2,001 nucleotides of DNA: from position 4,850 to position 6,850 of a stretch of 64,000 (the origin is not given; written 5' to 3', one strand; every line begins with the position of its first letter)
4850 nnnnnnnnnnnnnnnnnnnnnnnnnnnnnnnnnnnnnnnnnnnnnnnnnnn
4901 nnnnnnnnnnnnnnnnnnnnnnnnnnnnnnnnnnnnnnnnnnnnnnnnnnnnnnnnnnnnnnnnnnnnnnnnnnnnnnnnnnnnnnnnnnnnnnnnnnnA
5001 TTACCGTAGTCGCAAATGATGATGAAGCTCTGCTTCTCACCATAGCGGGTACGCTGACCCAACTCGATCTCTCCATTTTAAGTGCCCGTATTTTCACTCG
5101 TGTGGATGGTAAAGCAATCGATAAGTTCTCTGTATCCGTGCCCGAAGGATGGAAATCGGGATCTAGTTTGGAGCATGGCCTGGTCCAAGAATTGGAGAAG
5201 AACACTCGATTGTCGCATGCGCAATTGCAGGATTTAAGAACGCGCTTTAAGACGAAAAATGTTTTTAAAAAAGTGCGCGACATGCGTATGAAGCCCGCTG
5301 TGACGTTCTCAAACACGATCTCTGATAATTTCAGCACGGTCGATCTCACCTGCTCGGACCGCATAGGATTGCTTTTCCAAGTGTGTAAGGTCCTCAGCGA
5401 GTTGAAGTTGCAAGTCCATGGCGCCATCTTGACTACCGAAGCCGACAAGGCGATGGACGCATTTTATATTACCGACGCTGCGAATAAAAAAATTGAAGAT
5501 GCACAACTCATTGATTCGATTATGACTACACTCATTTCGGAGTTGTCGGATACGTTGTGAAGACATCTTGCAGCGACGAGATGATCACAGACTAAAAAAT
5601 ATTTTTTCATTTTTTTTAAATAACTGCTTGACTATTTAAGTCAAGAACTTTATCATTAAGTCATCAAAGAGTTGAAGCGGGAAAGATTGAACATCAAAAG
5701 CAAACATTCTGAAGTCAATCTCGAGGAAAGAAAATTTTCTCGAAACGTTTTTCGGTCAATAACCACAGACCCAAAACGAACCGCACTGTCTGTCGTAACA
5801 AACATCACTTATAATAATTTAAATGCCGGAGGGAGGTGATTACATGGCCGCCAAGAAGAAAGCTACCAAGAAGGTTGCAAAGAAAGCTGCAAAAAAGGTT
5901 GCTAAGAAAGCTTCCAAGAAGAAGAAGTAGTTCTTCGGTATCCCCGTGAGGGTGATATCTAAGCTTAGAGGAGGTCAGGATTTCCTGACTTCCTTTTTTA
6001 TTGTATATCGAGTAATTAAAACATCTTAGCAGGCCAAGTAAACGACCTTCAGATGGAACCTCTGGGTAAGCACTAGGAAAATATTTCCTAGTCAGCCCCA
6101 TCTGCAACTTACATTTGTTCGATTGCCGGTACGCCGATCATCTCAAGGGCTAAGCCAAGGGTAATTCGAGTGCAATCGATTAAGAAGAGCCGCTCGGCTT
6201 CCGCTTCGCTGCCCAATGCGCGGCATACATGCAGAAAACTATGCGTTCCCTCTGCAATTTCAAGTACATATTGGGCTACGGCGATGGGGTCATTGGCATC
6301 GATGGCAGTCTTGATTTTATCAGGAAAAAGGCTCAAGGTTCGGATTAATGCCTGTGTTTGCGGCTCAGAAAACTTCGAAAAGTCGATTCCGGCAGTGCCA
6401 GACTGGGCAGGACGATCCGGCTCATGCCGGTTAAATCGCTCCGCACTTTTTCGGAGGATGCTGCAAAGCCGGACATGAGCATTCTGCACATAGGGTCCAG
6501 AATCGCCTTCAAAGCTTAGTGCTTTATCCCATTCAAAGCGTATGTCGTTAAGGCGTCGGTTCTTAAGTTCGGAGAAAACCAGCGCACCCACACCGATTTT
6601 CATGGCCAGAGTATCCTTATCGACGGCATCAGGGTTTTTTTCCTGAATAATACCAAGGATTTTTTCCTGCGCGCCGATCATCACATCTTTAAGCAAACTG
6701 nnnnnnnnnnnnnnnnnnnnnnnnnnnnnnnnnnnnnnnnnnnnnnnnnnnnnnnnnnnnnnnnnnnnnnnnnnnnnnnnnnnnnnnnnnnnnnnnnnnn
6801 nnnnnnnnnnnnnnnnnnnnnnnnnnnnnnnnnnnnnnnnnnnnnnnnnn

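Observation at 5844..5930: Unannotated 28-codon lysine/alanine-rich mini-gene with its own SD and terminator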

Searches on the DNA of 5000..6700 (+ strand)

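Call 4: search_rna_families(source=window, start=5000, end=6700, threshold=evalue, max_evalue=1)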
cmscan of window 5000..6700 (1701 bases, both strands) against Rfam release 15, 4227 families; matches with E-value up to 1: 2.
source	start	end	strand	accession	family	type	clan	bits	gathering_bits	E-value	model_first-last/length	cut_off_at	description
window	5612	5670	-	RF00005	tRNA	Gene; tRNA;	CL00001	19.1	29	0.88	1-71/71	no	tRNA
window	5842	6006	+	RF00084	CsrC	Gene; sRNA;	CL00106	13.8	61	0.22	1-255/255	no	CsrC RNA family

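Call 29: search_rna_families(source=window, start=5650, end=6010, threshold=evalue, max_evalue=10)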
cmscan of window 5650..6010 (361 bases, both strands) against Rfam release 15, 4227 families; matches with E-value up to 10: 6.
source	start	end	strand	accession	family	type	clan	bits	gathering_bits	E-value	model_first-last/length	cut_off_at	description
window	5969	6002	+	RF01461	rli24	Gene; sRNA;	-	15.8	100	1.8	1-158/158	no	Listeria sRNA rli22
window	5803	5942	-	RF02110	DLEU2_6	Gene; lncRNA;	-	14.7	60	2.4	1-135/135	no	Deleted in lymphocytic leukemia 2 conserved region 6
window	5842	6006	+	RF00084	CsrC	Gene; sRNA;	CL00106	13.8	61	0.047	1-255/255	no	CsrC RNA family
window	5961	6006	-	RF02066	STnc320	Gene; sRNA;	-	13.7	50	6.3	8-55/55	no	Salmonella enterica sRNA STnc320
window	5704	5873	-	RF00586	SNORA12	Gene; snRNA; snoRNA; HACA-box;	-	13.3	45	2.9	1-148/148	no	Small nucleolar RNA SNORA12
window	5893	5996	-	RF02113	DLG2-AS1_2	Gene; lncRNA;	-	7.8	70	8.3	101-215/215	no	DLG2 antisense RNA 1 conserved region 2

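Call 42: build_rna_model(alignment_id=A5, structure=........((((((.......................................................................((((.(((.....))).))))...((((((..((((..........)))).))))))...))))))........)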
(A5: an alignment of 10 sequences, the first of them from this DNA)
Model R1 built from alignment A5 (10 sequences, 159 columns); structure: as given.
model positions 127; base pairs 23; branch points 1; effective number of sequences 2.92; information 0.59 bits per position. Calibrated on 0.2 Mb of random sequence (short: E-values are rough).
structure used (alignment columns):
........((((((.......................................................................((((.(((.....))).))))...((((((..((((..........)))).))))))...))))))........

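Call 43: search_with_rna_model(model_id=R1, sources=[window, L003, L005, L006, L007, L008, L009, L010, L012, L014, L015, L016, L017, L018, L019, L020, L021, L022, L023, L024, L030, L036, L042, L043, L062, L074, L079, L083, L038, L028, L053, L049, L078, L069, L057, L044, L051, L061, L073, L087], max_evalue=1, make_alignment=true)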
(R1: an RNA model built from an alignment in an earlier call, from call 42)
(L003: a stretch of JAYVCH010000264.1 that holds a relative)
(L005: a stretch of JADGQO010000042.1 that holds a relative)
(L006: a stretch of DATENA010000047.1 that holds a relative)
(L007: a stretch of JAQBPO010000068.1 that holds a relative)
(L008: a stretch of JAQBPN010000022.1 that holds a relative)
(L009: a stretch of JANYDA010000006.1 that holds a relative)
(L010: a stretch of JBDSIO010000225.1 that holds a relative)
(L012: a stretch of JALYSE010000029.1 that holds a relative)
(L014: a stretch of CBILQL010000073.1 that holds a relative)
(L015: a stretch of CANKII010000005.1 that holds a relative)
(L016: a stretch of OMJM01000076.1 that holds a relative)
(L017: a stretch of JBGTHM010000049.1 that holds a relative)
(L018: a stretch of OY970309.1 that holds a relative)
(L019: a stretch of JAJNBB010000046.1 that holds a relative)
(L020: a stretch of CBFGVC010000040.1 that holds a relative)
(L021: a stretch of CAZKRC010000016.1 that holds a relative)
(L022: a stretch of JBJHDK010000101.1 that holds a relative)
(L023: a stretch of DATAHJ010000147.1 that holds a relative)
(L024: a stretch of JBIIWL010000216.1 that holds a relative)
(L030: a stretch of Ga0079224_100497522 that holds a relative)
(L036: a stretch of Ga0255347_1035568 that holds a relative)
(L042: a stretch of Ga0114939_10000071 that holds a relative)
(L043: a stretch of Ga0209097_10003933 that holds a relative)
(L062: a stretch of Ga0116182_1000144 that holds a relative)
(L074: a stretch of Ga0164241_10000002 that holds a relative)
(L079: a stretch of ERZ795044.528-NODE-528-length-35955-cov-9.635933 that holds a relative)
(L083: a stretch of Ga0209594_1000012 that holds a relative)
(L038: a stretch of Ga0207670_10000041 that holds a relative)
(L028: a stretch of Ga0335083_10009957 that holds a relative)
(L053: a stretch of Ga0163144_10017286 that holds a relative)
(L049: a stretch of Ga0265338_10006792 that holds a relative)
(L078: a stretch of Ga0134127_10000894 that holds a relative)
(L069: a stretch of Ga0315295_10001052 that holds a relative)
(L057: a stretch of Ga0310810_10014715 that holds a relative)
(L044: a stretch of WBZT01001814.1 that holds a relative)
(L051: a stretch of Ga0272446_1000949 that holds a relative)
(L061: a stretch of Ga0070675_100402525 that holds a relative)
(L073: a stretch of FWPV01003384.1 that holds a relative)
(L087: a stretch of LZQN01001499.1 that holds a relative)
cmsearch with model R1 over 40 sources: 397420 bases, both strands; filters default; matches with E-value up to 1: 10.
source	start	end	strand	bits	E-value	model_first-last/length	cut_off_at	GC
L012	3061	3189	-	130.1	4.3e-29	1-127/127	no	0.47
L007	4129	4254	-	129.4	6.3e-29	1-127/127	no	0.54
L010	6694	6819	-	127.1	2.4e-28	1-127/127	no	0.52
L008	6682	6806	-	121.2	6.5e-27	1-127/127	no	0.47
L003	6230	6355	-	118.7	2.7e-26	1-127/127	no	0.43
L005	6318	6444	-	113.4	5.4e-25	1-127/127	no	0.46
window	5669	5794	+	105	6.3e-23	1-127/127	no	0.41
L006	6627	6777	-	103.7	1.3e-22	1-127/127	no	0.54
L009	6459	6616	-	99.4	1.5e-21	1-127/127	no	0.53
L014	6436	6562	-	87.9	9.5e-19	1-127/127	no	0.53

Alignment A6: 10 matches aligned to the model, 168 columns, each read 5' to 3' on its own strand. Consensus structure (alignment columns), stored with it:
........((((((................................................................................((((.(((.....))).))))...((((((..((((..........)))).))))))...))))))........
